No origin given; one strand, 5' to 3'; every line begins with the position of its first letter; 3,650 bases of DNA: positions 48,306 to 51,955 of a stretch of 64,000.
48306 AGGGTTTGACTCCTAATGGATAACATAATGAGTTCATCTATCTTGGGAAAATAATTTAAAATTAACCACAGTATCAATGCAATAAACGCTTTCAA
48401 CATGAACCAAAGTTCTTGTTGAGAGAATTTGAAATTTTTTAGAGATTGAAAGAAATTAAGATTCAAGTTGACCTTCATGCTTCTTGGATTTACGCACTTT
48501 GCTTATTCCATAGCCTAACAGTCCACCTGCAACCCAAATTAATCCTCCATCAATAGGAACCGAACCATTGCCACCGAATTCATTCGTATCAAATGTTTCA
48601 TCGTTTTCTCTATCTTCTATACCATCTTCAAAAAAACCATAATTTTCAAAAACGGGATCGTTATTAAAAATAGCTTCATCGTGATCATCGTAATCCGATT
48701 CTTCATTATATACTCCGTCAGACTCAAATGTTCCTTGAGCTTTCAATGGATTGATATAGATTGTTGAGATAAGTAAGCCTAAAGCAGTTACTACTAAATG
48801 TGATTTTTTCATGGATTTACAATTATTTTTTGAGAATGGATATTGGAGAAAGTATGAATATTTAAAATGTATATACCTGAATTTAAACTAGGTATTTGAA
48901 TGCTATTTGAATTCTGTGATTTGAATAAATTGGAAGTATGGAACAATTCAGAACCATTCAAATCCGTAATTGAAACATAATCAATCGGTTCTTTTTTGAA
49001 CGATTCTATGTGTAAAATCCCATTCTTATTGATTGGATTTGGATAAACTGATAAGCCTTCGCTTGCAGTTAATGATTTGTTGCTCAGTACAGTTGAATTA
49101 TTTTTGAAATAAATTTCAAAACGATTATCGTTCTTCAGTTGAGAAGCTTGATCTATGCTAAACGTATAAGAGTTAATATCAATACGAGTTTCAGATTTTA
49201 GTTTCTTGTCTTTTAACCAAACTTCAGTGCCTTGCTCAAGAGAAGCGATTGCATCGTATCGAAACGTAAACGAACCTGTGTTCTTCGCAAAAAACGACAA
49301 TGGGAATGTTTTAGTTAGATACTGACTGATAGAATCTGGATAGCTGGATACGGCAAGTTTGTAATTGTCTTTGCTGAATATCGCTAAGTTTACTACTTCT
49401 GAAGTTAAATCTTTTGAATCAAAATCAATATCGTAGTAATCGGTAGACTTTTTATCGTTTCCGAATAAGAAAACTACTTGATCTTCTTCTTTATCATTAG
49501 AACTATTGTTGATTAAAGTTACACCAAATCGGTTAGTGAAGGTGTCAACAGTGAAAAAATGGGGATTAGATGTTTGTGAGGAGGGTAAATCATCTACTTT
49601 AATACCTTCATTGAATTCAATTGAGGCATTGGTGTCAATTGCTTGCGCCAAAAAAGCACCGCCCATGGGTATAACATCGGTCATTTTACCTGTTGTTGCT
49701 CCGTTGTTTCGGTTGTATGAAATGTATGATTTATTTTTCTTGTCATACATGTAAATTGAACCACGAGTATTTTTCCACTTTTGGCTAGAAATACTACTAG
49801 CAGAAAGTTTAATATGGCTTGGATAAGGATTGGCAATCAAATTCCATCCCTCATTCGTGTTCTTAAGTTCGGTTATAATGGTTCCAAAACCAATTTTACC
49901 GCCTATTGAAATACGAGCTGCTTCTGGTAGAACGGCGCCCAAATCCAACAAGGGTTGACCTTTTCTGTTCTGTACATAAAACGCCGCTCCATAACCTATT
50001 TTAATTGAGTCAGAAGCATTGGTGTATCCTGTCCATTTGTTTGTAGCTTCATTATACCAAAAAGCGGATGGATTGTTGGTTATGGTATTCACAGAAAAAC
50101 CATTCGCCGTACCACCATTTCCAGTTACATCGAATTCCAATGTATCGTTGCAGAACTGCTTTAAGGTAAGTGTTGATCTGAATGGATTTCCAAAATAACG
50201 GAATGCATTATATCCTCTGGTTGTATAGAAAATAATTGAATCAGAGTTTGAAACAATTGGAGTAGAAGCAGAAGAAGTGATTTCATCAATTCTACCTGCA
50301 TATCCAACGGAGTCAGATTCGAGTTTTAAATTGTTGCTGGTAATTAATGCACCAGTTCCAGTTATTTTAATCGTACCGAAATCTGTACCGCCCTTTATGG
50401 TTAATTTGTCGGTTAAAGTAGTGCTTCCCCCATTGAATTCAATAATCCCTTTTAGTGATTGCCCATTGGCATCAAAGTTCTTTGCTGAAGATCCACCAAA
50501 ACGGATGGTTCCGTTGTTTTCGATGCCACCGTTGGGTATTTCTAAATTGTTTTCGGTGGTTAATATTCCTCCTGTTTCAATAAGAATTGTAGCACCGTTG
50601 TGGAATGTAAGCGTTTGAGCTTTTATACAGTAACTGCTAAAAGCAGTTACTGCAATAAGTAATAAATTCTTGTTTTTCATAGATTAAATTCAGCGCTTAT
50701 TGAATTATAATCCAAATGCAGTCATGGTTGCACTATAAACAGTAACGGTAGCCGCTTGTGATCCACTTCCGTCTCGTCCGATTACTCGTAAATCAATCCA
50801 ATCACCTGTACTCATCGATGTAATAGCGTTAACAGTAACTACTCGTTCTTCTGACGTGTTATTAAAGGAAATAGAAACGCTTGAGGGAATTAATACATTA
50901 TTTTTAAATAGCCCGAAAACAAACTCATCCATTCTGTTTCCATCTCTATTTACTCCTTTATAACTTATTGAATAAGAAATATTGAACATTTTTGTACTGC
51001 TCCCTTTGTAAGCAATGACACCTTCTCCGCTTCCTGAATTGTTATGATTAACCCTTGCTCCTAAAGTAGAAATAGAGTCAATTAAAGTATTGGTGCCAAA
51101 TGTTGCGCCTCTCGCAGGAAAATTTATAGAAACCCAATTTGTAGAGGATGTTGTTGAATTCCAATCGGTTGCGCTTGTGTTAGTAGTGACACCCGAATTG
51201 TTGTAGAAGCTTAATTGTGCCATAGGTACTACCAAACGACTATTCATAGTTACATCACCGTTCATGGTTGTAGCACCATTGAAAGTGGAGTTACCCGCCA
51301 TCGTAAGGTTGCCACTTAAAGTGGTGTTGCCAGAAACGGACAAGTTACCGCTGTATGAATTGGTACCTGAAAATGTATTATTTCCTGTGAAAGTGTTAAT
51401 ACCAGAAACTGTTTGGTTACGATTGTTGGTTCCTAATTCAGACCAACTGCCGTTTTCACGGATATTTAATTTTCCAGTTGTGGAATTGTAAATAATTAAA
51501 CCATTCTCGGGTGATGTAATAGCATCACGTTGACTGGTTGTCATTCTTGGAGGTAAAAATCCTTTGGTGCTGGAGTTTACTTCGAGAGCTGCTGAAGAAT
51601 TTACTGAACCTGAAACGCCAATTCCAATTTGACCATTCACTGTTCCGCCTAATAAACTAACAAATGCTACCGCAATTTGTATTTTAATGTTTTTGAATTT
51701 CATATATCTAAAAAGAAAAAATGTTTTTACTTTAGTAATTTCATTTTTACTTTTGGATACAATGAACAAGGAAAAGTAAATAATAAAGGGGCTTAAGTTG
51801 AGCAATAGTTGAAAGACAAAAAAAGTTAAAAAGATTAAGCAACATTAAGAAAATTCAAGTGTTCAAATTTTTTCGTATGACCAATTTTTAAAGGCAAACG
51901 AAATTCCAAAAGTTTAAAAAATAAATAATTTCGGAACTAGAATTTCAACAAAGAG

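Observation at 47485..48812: XrtF-type exosortase with its partner protein and a translationally coupled candidate substrate carrying a VPIDGG-TM-KVRKSKK tail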

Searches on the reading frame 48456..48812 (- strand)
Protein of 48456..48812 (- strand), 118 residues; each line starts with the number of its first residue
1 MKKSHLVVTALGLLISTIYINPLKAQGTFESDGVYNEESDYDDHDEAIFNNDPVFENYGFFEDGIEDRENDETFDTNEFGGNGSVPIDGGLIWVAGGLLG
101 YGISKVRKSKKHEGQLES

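Call 3: search_protein_families(library=ncbifam, proteins=[window:48456-48812:-], max_evalue=0.01)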
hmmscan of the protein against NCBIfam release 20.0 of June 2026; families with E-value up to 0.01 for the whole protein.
window:48456-48812:- (118 aa): 0 families

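Call 4: search_protein_families(library=pfam, proteins=[window:48456-48812:-], max_evalue=0.01)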
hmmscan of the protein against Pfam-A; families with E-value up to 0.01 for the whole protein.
window:48456-48812:- (118 aa): 0 families

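Call 5: search_protein_families(library=ncbifam, proteins=[window:48456-48812:-], max_evalue=10)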
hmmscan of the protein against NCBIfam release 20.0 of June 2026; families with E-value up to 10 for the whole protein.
window:48456-48812:- (118 aa): 1 family
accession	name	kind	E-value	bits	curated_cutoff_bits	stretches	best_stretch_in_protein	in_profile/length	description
NF046080.1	PID_CTERM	domain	0.054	13.4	26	1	85-108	1-24/25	PID-CTERM protein-sorting domain-containing protein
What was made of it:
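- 48456..48812 (-): Small secreted acidic protein (118 aa). It has a signal-peptide-like N-terminus, a 59-aa D/E/N/F-rich region with the conserved block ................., and a PID-CTERM-like tail, VPIDGG-TM-KVRKSKK (residues 85-111). It is the candidate dedicated substrate. NF046080 PID_CTERM scores 13.4 bits (cutoff 26), with residues 85-108 matching model positions 1-24/25 (call 5).
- The PID_CTERM match is sub-threshold (call 5).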

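Call 24: find_homologous_proteins(query=window:48456-48812:-, max_evalue=0.01)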
Query window:48456-48812:- (118 aa): 6 proteins with E <= 0.01 among 25 candidates.
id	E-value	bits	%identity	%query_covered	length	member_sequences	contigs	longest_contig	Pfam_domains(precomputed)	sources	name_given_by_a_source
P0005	3.3e-69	249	96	100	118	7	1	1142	-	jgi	jgi:hypothetical protein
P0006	1.1e-29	121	49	100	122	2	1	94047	-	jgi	-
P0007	9.9e-28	115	56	77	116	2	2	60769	-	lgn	-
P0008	4.0e-27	113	52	94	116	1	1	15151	-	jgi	jgi:hypothetical protein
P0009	1.2e-22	98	45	97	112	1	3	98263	-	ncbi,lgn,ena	-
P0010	2.1e-7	49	43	66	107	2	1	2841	PF28310.1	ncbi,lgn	-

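Call 27: search_protein_families(library=pfam, proteins=[P0010, P0009, P0006, window:48456-48812:-], max_evalue=10)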
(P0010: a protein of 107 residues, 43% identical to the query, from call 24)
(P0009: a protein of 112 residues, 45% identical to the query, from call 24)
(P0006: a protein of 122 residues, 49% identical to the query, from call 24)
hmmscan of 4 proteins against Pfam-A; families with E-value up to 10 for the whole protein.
P0010 (107 aa): 0 families

P0009 (112 aa): 1 family
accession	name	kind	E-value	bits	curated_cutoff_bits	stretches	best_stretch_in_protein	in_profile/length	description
PF12669.12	FeoB_associated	-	0.19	12.4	27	1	87-107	7-27/44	FeoB-associated Cys-rich membrane protein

P0006 (122 aa): 0 families

window:48456-48812:- (118 aa): 0 families

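Call 28: search_protein_families(library=ncbifam, proteins=[P0010, P0009, P0006, P0007, P0008], max_evalue=1)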
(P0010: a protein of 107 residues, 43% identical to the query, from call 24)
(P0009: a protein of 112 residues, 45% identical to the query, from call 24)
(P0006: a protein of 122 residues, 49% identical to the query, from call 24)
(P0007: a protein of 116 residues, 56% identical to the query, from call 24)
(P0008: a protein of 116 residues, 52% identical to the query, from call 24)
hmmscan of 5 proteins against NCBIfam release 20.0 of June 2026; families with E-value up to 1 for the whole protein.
P0010 (107 aa): 2 families
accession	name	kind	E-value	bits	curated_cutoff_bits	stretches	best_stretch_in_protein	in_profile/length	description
NF046080.1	PID_CTERM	domain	5.5e-05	22.9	26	1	77-101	1-25/25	PID-CTERM protein-sorting domain-containing protein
TIGR04211.1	SH3_and_anchor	equivalog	0.1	12.2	65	1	79-105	168-195/198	TIGR04211 family SH3 domain-containing protein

P0009 (112 aa): 1 family
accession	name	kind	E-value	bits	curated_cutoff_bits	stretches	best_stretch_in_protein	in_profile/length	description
NF046080.1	PID_CTERM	domain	0.043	13.7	26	1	80-102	2-24/25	PID-CTERM protein-sorting domain-containing protein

P0006 (122 aa): 1 family
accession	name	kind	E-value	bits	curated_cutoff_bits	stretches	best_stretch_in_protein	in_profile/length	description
NF046080.1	PID_CTERM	domain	0.049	13.5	26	1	90-112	2-24/25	PID-CTERM protein-sorting domain-containing protein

P0007 (116 aa): 3 families
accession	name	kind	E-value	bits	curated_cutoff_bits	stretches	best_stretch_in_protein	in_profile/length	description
NF046080.1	PID_CTERM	domain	0.035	14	26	1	83-105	2-24/25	PID-CTERM protein-sorting domain-containing protein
NF002569.0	PRK02201.1-4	equivalog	0.09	11.4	882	1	26-73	138-181/715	membrane protein insertase YidC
NF040613.1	F420_dehyd_FpoJ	exception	0.12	12.3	110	1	4-25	10-31/81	F420H2 dehydrogenase subunit FpoJ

P0008 (116 aa): 1 family
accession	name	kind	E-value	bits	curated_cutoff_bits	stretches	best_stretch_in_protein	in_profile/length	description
NF046080.1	PID_CTERM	domain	0.06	13.2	26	1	83-105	2-24/25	PID-CTERM protein-sorting domain-containing protein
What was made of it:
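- On XrtX (NF046081): Homologues score 13-23 bits (calls 5, 28).
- It aligns in register with NF046080 PID_CTERM in the window and in all homologues, at 13-23 bits (calls 5, 28).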

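Call 29: find_encoding_contigs(protein=P0009, flank=10000, max_places=3)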
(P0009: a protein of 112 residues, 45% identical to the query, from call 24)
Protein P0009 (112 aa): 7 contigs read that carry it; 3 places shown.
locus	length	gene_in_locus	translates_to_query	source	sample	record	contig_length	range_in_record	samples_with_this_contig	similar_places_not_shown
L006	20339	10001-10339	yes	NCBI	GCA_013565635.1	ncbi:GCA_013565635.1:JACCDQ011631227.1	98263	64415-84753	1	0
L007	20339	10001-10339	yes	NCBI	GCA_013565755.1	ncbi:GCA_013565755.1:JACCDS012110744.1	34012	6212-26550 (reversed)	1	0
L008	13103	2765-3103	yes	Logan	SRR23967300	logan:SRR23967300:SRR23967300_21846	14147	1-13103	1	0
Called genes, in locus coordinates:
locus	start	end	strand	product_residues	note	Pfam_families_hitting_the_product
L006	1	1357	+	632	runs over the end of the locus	-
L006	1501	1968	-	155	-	-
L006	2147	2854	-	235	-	PF01852:START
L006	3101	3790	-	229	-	-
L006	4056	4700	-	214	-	PF26696:PTL_trimer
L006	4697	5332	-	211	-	PF26696:PTL_trimer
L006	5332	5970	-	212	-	PF26696:PTL_trimer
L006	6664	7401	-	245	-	-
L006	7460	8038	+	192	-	-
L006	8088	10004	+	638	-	PF18962:Por_Secre_tail (weak)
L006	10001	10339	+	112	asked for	-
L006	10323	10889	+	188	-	-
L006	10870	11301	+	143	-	-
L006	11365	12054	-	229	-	-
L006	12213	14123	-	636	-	PF13424:TPR_12 (weak), PF26355:HTH_VMAP-M9 (faint)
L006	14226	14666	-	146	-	-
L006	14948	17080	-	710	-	PF13385:Laminin_G_3, PF18962:Por_Secre_tail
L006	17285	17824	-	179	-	PF06445:GyrI-like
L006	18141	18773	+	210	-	PF00881:Nitroreductase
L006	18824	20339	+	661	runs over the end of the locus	PF09113:N-glycanase_C, PF18962:Por_Secre_tail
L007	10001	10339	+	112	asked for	-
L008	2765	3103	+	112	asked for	-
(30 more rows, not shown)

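Call 30: find_encoding_contigs(protein=P0010, flank=10000, max_places=3)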
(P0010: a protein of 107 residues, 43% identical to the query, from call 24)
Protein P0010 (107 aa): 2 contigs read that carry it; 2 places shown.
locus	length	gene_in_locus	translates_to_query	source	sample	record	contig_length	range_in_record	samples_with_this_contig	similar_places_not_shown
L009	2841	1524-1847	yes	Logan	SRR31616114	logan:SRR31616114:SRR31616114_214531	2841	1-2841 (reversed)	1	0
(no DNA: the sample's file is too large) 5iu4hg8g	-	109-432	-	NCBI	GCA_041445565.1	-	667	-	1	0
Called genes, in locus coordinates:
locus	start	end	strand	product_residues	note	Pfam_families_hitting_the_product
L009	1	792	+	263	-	?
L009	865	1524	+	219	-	PF18962:Por_Secre_tail (weak)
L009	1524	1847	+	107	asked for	PF28310:PID_CTERM (weak)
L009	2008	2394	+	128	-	PF09721:Exosortase_EpsH (weak)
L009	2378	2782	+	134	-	-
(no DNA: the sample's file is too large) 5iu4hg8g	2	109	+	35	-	?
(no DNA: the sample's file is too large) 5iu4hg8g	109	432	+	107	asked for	PF28310:PID_CTERM (weak)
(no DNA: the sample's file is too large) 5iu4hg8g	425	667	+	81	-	?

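Call 31: find_encoding_contigs(protein=P0006, flank=10000, max_places=3)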
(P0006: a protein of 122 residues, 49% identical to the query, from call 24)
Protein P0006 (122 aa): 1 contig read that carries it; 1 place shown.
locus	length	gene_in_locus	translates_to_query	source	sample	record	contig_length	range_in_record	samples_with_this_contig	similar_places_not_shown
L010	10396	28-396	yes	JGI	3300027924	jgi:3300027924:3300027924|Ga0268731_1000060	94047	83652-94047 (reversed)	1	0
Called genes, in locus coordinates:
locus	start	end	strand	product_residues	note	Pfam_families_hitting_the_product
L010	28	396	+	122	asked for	-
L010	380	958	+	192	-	PF09721:Exosortase_EpsH (weak)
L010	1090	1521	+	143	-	-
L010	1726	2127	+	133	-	-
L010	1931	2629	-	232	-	-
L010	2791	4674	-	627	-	PF13424:TPR_12 (faint), PF26355:HTH_VMAP-M9 (faint)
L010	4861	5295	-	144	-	-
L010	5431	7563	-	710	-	PF13385:Laminin_G_3, PF18962:Por_Secre_tail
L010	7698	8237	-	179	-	PF06445:GyrI-like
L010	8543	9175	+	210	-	PF00881:Nitroreductase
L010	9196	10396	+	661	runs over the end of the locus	PF09113:N-glycanase_C, PF18962:Por_Secre_tail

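Call 57: search_protein_families(library=pfam, proteins=[L006:8088-10004:+], max_evalue=0.001)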
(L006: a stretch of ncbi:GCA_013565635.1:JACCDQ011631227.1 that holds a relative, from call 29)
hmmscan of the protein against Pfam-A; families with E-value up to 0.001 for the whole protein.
L006:8088-10004:+ (638 aa): 2 families
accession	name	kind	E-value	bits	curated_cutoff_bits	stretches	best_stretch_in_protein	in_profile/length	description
PF18962.6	Por_Secre_tail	-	6e-05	23.7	27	1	555-634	1-73/75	Secretion system C-terminal sorting domain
PF11589.14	DUF3244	-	0.00044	20.6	25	0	552-630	16-90/96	Domain of unknown function (DUF3244)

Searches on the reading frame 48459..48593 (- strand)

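Call 5: search_protein_families(library=ncbifam, proteins=[window:48459-48593:-], max_evalue=10)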
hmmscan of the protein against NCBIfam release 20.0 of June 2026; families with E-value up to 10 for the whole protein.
seq(45 aa): 1 family
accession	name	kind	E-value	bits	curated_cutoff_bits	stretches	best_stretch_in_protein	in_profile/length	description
NF046080.1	PID_CTERM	domain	0.01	15.7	26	1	12-35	1-24/25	PID-CTERM protein-sorting domain-containing protein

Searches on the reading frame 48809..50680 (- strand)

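Call 3: search_protein_families(library=ncbifam, proteins=[window:48809-50680:-], max_evalue=0.01)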
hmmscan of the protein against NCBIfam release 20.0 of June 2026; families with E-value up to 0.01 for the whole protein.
window:48809-50680:- (623 aa): 2 families
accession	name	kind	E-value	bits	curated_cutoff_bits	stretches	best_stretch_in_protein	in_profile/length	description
TIGR04183.1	Por_Secre_tail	domain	8.3e-12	44.9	23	1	545-622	1-72/72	T9SS type A sorting domain-containing protein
NF038113.1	T9SSA_dep_M36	equivalog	1.1e-10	40.4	885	1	526-622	777-869/869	T9SS-dependent M36 family metallopeptidase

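Call 4: search_protein_families(library=pfam, proteins=[window:48809-50680:-], max_evalue=0.01)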
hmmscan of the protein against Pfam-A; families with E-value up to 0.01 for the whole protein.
window:48809-50680:- (623 aa): 1 family
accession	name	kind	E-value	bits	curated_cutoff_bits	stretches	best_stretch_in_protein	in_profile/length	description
PF18962.6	Por_Secre_tail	-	8.2e-10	39.3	27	1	545-621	1-75/75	Secretion system C-terminal sorting domain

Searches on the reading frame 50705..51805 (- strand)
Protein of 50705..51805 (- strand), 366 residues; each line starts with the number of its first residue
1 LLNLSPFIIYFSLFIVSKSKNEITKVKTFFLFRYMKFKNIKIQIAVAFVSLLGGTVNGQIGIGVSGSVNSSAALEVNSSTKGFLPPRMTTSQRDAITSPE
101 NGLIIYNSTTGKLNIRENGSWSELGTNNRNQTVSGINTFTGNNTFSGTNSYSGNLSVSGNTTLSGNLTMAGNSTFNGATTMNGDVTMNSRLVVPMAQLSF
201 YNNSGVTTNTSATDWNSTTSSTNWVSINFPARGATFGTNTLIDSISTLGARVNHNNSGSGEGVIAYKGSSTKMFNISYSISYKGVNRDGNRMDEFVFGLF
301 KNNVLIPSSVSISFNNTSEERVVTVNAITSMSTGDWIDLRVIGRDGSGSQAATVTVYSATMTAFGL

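Call 3: search_protein_families(library=ncbifam, proteins=[window:50705-51805:-], max_evalue=0.01)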
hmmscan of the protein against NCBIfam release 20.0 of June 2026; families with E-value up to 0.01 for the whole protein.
window:50705-51805:- (366 aa): 1 family
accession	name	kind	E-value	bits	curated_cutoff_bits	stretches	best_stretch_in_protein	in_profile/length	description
TIGR02601.1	autotrns_rpt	repeat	0.0025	17.6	19.85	0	144-161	11-28/32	beta strand repeat protein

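Call 4: search_protein_families(library=pfam, proteins=[window:50705-51805:-], max_evalue=0.01)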
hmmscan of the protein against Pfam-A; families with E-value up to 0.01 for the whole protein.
window:50705-51805:- (366 aa): 0 families

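Call 79: search_protein_families(library=ncbifam, proteins=[window:50705-51703:-], max_evalue=0.00001)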
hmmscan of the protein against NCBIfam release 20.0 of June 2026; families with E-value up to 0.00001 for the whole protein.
window:50705-51703:- (332 aa): 0 families
